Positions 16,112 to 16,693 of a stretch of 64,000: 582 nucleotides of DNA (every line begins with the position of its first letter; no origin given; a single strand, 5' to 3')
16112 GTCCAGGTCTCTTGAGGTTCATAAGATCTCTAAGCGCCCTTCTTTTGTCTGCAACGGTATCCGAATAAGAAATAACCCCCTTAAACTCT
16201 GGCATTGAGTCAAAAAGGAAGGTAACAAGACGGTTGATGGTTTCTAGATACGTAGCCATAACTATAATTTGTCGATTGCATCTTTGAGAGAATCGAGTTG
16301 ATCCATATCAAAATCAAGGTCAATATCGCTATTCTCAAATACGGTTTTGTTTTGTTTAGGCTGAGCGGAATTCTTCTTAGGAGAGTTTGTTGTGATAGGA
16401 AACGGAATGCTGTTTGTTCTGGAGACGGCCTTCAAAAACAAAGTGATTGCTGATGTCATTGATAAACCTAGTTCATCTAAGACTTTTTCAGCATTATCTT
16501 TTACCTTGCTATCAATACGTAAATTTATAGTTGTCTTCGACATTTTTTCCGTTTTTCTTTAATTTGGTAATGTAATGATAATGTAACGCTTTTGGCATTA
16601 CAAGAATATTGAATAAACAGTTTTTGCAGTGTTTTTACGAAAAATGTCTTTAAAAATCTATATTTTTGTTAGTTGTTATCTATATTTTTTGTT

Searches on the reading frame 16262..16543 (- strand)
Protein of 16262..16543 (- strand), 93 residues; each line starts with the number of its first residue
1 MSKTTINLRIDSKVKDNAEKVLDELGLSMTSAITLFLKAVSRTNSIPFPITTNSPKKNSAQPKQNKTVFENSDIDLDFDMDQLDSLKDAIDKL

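Call 3: search_protein_families(library=pfam, proteins=[window:16262-16543:-], max_evalue=0.01)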
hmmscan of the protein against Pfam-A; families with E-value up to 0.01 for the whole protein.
window:16262-16543:- (93 aa): 1 family
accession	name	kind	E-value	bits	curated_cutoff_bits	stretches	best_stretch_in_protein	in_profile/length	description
PF04221.18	RelB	-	5.7e-13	49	22.4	1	5-64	3-62/82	RelB antitoxin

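Call 4: search_protein_families(library=ncbifam, proteins=[window:16262-16543:-], max_evalue=0.01)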
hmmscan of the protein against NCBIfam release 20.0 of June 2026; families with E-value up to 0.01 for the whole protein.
window:16262-16543:- (93 aa): 3 families
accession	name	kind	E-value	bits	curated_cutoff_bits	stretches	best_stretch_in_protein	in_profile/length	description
TIGR02384.1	RelB_DinJ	subfamily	8.1e-20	70.9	45.65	1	1-73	1-72/85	type II toxin-antitoxin system RelB/DinJ family antitoxin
NF050811.1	RelB_ParD_antitoxin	subfamily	2.4e-10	40.5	60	1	8-55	1-48/83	type II toxin-antitoxin system RelB/ParD family antitoxin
NF008412.0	PRK11235.1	equivalog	1.6e-08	34.7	96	1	4-51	2-49/80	type II toxin-antitoxin system RelB/DinJ family antitoxin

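Call 6: find_homologous_proteins(query=window:16262-16543:-)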
Query window:16262-16543:- (93 aa): 11 proteins with E <= 0.001 among 14 candidates.
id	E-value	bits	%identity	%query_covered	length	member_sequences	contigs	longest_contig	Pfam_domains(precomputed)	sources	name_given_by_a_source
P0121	2.4e-46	173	94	100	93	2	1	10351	PF04221.19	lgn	-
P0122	1.7e-44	167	91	100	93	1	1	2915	PF04221.19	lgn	-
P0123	3.1e-37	144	80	100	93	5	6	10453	PF04221.19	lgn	-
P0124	2.7e-31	125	69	100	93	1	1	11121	PF04221.19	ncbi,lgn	-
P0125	1.2e-30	123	69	100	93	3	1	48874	PF04221.19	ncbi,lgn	-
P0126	3.3e-27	112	65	100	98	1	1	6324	PF04221.19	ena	-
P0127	6.7e-27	111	67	99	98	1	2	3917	PF04221.19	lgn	-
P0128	1.2e-24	104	62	99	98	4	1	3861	PF04221.19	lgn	-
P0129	2.7e-12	65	72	51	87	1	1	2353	PF04221.19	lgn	-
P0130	1.0e-11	63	70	51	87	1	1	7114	PF04221.19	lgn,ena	-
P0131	2.5e-11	61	68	51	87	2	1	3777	PF04221.19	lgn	-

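Call 7: find_encoding_contigs(protein=P0127, flank=6000, max_places=3)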
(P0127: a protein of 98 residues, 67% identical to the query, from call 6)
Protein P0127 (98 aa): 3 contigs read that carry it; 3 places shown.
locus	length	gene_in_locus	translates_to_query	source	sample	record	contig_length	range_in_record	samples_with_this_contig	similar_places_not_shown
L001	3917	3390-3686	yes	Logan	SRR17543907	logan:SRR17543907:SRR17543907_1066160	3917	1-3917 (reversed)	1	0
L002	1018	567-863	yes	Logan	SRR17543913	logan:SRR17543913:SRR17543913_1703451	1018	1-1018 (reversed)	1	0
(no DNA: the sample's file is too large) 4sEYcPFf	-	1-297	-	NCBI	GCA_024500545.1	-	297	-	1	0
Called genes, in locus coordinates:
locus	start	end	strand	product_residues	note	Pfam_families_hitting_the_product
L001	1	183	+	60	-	?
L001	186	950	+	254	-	PF01026:TatD_DNase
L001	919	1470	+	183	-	PF01751:Toprim (weak), PF13331:DUF4093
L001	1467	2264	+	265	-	PF00398:RrnaAD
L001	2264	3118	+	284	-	PF00288:GHMP_kinases_N, PF08544:GHMP_kinases_C (weak)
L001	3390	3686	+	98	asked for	PF04221:RelB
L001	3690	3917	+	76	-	?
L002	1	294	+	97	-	?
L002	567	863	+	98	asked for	PF04221:RelB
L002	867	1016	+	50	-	?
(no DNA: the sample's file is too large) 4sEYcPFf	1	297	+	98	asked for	PF04221:RelB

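Call 8: find_encoding_contigs(protein=P0125, flank=6000, max_places=3)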
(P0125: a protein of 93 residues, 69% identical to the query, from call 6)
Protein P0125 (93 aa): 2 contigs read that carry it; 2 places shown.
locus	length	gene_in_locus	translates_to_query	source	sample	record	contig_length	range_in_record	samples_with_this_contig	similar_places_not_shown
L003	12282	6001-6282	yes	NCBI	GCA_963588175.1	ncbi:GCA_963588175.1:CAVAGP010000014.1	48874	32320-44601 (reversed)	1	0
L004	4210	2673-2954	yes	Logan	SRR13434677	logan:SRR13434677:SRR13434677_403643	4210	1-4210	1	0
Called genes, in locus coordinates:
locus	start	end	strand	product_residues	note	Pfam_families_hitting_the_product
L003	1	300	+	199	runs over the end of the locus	PF14804:Jag_N, PF13083:KH_KhpA-B (weak), PF01424:R3H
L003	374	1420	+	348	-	PF09954:DUF2188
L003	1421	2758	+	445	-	PF10396:TrmE_N, PF00350:Dynamin_N (faint), PF12631:MnmE_helical, PF00009:GTP_EFTU (faint), PF01926:MMR_HSR1, PF02421:FeoB_N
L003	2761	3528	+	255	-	PF01026:TatD_DNase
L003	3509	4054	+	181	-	PF01751:Toprim (weak), PF13331:DUF4093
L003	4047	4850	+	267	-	PF00398:RrnaAD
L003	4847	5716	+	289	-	PF00288:GHMP_kinases_N, PF08544:GHMP_kinases_C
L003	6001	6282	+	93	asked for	PF04221:RelB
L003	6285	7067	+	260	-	PF01661:Macro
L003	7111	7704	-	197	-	PF00440:TetR_N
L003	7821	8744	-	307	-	PF04018:VCA0040-like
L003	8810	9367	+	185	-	PF12641:Flavodoxin_3, PF12724:Flavodoxin_5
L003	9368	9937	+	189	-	PF01195:Pept_tRNA_hydro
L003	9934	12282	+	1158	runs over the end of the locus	PF22590:Cas3-like_C_2 (faint), PF17757:UvrB_inter, PF02559:CarD_TRCF_RID, PF00270:DEAD, PF04851:ResIII, PF00271:Helicase_C, PF03461:TRCF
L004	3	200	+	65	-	?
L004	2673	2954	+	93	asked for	PF04221:RelB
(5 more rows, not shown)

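Call 9: find_encoding_contigs(protein=P0126, flank=6000, max_places=3)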
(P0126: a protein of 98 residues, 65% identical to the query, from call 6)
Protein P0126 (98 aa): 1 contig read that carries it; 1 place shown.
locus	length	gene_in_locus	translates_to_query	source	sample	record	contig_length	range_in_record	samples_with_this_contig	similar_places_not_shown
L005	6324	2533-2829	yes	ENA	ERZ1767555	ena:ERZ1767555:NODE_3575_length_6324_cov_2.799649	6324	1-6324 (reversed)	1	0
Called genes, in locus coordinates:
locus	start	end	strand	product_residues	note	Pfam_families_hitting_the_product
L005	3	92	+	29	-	?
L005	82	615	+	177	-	PF01751:Toprim (weak), PF13331:DUF4093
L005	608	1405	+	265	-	PF00398:RrnaAD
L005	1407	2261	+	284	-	PF00288:GHMP_kinases_N, PF08544:GHMP_kinases_C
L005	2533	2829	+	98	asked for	PF04221:RelB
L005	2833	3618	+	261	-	PF01661:Macro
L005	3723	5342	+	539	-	PF13350:Y_phosphatase3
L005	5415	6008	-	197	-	PF00440:TetR_N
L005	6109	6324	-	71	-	?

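Call 10: find_encoding_contigs(protein=P0130, flank=6000, max_places=3)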
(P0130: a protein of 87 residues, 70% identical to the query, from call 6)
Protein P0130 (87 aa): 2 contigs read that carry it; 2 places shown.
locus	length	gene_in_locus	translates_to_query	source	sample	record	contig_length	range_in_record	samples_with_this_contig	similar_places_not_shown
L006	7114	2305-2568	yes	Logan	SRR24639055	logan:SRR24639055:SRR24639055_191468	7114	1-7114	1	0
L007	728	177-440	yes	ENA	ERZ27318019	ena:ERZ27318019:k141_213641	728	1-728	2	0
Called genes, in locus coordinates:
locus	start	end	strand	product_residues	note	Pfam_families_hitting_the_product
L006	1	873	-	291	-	?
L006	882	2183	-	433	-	PF03600:CitMHS, PF02040:ArsB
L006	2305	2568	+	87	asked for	PF04221:RelB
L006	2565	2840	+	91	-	PF15738:YafQ_toxin, PF05016:ParE_toxin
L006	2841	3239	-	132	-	-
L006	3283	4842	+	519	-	PF13396:PLDc_N (weak), PF13091:PLDc_2, PF00614:PLDc (weak), PF13091:PLDc_2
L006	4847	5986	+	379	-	PF11187:Mbeg1-like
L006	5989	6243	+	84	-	PF21645:FakA-like_M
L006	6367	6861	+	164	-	PF01257:2Fe-2S_thioredx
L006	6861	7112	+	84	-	?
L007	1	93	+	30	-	?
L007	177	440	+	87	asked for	PF04221:RelB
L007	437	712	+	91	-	PF15738:YafQ_toxin, PF05016:ParE_toxin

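Call 11: find_encoding_contigs(protein=P0131, flank=6000, max_places=3)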
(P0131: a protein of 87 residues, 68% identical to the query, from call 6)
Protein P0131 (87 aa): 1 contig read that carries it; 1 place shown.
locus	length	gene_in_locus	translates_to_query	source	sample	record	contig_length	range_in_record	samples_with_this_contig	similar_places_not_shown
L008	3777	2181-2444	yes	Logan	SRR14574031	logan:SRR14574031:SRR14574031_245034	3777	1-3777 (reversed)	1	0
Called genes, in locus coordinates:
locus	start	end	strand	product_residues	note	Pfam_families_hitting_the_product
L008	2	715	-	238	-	?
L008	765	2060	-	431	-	PF03600:CitMHS, PF02040:ArsB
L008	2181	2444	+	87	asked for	PF04221:RelB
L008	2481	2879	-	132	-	-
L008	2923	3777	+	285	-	?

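Call 42: find_related_loci(query=A3, collection=metagenome_contigs, flank=5000)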
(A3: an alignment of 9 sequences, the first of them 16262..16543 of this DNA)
Query A3 (93 aa) in metagenome_contigs; peptide patterns used: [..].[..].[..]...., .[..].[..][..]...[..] (x = any residue, [..] = any of these).
600 stretches matched a pattern (row limit reached: there are more); 185 encode a relative of the query (tblastn E <= 1e-3); the best 80 are kept; 80 distinct loci.
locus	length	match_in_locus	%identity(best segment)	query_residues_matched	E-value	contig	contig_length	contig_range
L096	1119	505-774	52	1-93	7e-23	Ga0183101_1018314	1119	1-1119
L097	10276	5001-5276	47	1-93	1e-21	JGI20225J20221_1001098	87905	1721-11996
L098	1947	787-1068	51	1-93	4e-21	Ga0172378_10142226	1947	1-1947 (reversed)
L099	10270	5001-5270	49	1-93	2e-20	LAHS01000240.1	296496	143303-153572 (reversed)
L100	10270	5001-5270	46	1-93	3e-20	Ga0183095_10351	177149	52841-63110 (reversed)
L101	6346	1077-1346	51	1-93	9e-19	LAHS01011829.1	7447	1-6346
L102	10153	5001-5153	63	1-51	3e-18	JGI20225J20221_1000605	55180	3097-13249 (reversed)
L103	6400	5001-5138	61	5-50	4e-15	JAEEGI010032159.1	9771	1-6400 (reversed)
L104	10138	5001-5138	61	5-50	4e-15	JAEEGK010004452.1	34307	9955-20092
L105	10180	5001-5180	47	1-60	8e-14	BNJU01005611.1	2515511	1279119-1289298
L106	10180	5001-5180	47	1-60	8e-14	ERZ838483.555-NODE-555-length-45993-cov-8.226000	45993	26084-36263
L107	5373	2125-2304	47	1-60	8e-14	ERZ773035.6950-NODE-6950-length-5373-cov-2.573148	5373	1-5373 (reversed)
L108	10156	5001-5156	50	2-53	1e-13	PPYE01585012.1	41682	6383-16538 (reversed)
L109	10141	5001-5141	53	6-52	2e-13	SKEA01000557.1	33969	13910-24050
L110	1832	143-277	58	6-50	3e-13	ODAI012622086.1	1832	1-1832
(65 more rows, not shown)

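Call 47: search_protein_families(library=padloc, proteins=[window:16262-16543:-], max_evalue=0.01)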
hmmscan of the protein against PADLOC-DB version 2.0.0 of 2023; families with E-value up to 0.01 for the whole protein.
window:16262-16543:- (93 aa): 0 families

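Call 60: find_homologous_proteins(query=A3, max_evalue=0.00001)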
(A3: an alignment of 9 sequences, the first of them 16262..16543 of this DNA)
Query A3 (9 sequences) (93 aa, profile of the alignment): 405 proteins with E <= 0.00001 among 1025 candidates; the best 120 are listed.
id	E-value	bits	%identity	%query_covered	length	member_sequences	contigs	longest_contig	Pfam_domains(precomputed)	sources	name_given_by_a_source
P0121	5.3e-46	173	94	100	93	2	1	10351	PF04221.19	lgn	-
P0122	5.0e-45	170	91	100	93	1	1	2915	PF04221.19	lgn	-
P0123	3.7e-44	167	80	100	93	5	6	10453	PF04221.19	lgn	-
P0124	1.7e-42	161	69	100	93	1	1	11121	PF04221.19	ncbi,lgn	-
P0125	2.5e-42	161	69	100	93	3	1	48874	PF04221.19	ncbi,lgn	-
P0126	1.3e-41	159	65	100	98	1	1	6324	PF04221.19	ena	-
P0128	4.0e-41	157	62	99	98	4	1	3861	PF04221.19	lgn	-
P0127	1.0e-40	156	67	99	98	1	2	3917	PF04221.19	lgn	-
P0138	1.8e-30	123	52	99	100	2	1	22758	PF04221.19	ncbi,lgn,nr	ncbi:MAG: type II toxin-antitoxin system RelB/DinJ family antitoxin [Bacilli bacterium]|nr:type II t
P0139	2.0e-28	116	47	100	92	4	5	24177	PF04221.19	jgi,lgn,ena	jgi:DNA-damage-inducible protein J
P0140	2.4e-28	116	51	100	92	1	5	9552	PF04221.19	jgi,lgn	jgi:DNA-damage-inducible protein J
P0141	4.8e-28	115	48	100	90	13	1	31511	PF04221.19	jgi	jgi:DNA-damage-inducible protein J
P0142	5.2e-28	115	49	100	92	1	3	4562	PF04221.19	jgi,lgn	jgi:DNA-damage-inducible protein J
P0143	9.0e-28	114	53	100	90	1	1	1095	PF04221.19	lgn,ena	-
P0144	1.1e-27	114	61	55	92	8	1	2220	PF04221.19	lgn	-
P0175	2.8e-22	97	56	66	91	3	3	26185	PF04221.19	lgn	-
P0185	2.1e-19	87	40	95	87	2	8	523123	PF04221.19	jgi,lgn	jgi:DNA-damage-inducible protein J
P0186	2.6e-19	87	43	98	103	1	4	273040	PF04221.19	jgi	-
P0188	4.1e-19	86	44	100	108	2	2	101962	PF04221.19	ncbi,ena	-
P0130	1.9e-16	78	70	51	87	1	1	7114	PF04221.19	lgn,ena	-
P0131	3.1e-16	77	68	51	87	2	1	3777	PF04221.19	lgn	-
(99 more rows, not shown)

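Call 63: find_encoding_contigs(protein=P0138, flank=6000, max_places=2)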
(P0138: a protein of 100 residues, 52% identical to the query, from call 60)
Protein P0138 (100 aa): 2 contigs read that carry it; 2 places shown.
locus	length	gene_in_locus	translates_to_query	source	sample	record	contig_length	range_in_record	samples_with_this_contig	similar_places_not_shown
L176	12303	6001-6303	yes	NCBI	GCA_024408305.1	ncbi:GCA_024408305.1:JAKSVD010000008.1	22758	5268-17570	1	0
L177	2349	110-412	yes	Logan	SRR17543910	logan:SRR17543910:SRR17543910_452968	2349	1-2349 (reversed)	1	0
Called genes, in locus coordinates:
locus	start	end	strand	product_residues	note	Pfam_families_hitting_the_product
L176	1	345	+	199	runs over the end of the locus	PF14804:Jag_N (weak), PF13083:KH_KhpA-B, PF01424:R3H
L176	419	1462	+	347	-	PF09954:DUF2188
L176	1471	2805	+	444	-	PF10396:TrmE_N, PF00350:Dynamin_N (faint), PF00009:GTP_EFTU (faint), PF12631:MnmE_helical, PF01926:MMR_HSR1, PF02421:FeoB_N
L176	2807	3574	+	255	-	PF01026:TatD_DNase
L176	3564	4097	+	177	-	PF01751:Toprim (weak), PF13331:DUF4093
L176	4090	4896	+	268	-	PF00398:RrnaAD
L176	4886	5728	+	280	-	PF00288:GHMP_kinases_N, PF08544:GHMP_kinases_C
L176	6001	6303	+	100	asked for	PF04221:RelB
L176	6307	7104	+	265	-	PF01661:Macro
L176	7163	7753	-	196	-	PF00440:TetR_N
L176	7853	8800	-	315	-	PF04018:VCA0040-like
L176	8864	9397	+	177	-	PF12641:Flavodoxin_3 (weak), PF12724:Flavodoxin_5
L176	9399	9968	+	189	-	PF01195:Pept_tRNA_hydro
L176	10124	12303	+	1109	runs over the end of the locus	PF17757:UvrB_inter, PF02559:CarD_TRCF_RID, PF00270:DEAD, PF04851:ResIII (weak), PF00271:Helicase_C, PF03461:TRCF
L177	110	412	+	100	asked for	PF04221:RelB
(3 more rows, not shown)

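Call 64: find_encoding_contigs(protein=P0185, flank=6000, max_places=2)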
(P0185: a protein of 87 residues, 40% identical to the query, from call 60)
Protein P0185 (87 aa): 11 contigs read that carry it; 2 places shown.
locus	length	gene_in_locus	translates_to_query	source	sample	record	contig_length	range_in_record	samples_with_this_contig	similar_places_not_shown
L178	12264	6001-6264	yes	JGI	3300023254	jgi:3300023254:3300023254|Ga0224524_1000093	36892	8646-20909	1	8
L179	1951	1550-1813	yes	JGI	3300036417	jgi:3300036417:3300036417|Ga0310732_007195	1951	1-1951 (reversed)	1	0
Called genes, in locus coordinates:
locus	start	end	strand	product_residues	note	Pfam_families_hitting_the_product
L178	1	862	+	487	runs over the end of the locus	PF10396:TrmE_N, PF00350:Dynamin_N (faint), PF12631:MnmE_helical, PF00009:GTP_EFTU (weak), PF01926:MMR_HSR1, PF02421:FeoB_N, PF08477:Roc (faint)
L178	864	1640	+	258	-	PF01026:TatD_DNase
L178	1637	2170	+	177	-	PF01751:Toprim (weak), PF13331:DUF4093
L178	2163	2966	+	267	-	PF00398:RrnaAD, PF13649:Methyltransf_25 (faint)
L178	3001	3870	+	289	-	PF00288:GHMP_kinases_N, PF08544:GHMP_kinases_C (weak)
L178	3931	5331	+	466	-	PF00483:NTP_transferase, PF02348:CTP_transf_3 (faint), PF12804:NTP_transf_3, PF25084:LbH_EIF2B (faint), PF25087:GMPPB_C (faint), PF00132:Hexapep (weak)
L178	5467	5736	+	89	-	-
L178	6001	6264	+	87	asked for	PF04221:RelB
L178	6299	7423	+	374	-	PF04015:DUF362, PF25160:LdpA_Fe-S-bd (faint), PF00037:Fer4 (weak), PF12797:Fer4_2 (faint), PF12837:Fer4_6 (faint), PF12838:Fer4_7 (weak), PF13237:Fer4_10 (weak), PF00037:Fer4 (weak)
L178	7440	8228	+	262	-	PF01661:Macro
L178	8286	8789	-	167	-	PF14512:TM1586_NiRdase (faint), PF00881:Nitroreductase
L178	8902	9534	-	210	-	PF00702:Hydrolase, PF13419:HAD_2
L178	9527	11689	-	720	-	PF03636:Glyco_hydro_65N, PF03632:Glyco_hydro_65m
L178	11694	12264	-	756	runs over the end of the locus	PF03636:Glyco_hydro_65N, PF03632:Glyco_hydro_65m, PF03633:Glyco_hydro_65C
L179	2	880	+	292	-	?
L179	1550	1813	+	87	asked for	PF04221:RelB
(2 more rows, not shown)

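Call 65: find_encoding_contigs(protein=P0188, flank=6000, max_places=2)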
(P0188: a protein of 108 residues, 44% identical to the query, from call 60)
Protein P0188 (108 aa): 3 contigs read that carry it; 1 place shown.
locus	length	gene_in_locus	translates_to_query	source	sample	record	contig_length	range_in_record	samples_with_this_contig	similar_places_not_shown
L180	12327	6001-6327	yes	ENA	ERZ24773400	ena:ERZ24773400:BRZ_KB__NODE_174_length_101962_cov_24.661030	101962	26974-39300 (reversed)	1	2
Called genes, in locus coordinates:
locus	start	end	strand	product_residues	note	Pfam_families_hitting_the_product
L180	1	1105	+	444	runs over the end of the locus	PF10396:TrmE_N, PF00350:Dynamin_N (faint), PF12631:MnmE_helical, PF01926:MMR_HSR1, PF02421:FeoB_N, PF04548:AIG1 (weak)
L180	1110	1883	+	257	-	PF01026:TatD_DNase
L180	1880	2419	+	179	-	PF01751:Toprim (weak), PF13331:DUF4093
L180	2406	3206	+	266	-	PF00398:RrnaAD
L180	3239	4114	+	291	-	PF00288:GHMP_kinases_N, PF08544:GHMP_kinases_C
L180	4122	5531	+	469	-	PF00483:NTP_transferase, PF12804:NTP_transf_3, PF25087:GMPPB_C (faint), PF25084:LbH_EIF2B (faint), PF00132:Hexapep, PF14602:Hexapep_2 (weak)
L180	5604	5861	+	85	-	-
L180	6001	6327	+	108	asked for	PF04221:RelB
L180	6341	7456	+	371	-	PF04015:DUF362, PF00037:Fer4 (faint), PF12797:Fer4_2 (faint), PF12837:Fer4_6 (faint), PF12838:Fer4_7 (weak), PF13237:Fer4_10, PF13484:Fer4_16 (faint), PF14697:Fer4_21 (weak)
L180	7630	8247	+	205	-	PF01661:Macro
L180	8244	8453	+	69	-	-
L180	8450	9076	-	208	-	PF12464:Mac, PF00132:Hexapep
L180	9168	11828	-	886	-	PF01326:PPDK_N, PF00391:PEP-utilizers, PF02896:PEP-utilizers_C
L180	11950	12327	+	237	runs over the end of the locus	PF03009:GDPD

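Call 76: find_encoding_contigs(protein=P0186, flank=6000, max_places=2)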
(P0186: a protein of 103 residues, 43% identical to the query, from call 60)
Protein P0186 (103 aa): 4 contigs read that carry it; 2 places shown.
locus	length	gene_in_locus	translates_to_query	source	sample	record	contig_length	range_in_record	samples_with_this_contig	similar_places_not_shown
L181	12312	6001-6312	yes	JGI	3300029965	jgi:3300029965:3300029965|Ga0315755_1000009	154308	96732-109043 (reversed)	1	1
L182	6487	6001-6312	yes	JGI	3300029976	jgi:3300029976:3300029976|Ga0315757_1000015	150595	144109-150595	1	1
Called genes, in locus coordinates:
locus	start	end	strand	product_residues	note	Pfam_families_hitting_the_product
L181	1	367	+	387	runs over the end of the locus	-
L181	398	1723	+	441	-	PF10396:TrmE_N, PF12631:MnmE_helical, PF01926:MMR_HSR1, PF02421:FeoB_N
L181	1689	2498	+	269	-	PF01026:TatD_DNase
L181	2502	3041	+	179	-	PF01751:Toprim, PF13331:DUF4093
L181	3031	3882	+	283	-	PF00398:RrnaAD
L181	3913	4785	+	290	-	PF22700:MVD-like_N (faint), PF00288:GHMP_kinases_N, PF08544:GHMP_kinases_C (weak)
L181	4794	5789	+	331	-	PF00483:NTP_transferase, PF12804:NTP_transf_3, PF25087:GMPPB_C (faint)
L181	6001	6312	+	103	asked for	PF04221:RelB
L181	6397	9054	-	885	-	PF01326:PPDK_N, PF00391:PEP-utilizers, PF02896:PEP-utilizers_C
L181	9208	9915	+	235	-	PF03009:GDPD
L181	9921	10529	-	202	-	PF13580:SIS_2, PF01380:SIS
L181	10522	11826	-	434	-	PF00483:NTP_transferase, PF12804:NTP_transf_3, PF13419:HAD_2 (faint), PF13242:Hydrolase_like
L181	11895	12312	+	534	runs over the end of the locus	PF00370:FGGY_N, PF02782:FGGY_C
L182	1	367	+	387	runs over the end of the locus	-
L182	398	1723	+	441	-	PF10396:TrmE_N, PF12631:MnmE_helical, PF01926:MMR_HSR1, PF02421:FeoB_N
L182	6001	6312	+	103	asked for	PF04221:RelB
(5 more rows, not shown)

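Call 77: find_encoding_contigs(protein=P0175, flank=6000, max_places=2)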
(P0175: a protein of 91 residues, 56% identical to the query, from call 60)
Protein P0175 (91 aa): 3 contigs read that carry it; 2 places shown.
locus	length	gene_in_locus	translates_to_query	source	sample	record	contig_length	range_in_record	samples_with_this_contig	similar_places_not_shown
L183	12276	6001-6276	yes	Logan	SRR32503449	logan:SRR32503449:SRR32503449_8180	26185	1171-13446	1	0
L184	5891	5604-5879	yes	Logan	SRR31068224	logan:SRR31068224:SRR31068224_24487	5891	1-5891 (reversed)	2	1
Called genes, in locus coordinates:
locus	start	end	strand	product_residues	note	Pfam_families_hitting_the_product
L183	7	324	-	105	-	PF01637:ATPase_2 (weak), PF13191:AAA_16 (weak), PF13173:AAA_14 (weak)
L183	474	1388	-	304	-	PF13443:HTH_26, PF02661:Fic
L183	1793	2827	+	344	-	PF07693:KAP_NTPase (faint), PF24883:NPHP3_N (faint), PF01637:ATPase_2, PF13191:AAA_16 (weak), PF13173:AAA_14 (faint), PF13401:AAA_22 (weak)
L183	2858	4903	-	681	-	-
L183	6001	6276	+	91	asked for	PF04221:RelB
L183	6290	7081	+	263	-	PF01661:Macro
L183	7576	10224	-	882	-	PF01326:PPDK_N, PF00391:PEP-utilizers, PF02896:PEP-utilizers_C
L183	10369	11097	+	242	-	PF03009:GDPD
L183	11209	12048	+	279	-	PF02498:Bro-N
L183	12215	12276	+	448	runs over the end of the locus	PF01554:MatE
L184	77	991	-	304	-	PF13443:HTH_26, PF02661:Fic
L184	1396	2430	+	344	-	PF07693:KAP_NTPase (faint), PF24883:NPHP3_N (faint), PF01637:ATPase_2, PF13191:AAA_16 (weak), PF13173:AAA_14 (faint), PF13401:AAA_22 (weak)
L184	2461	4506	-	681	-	-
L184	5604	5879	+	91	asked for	PF04221:RelB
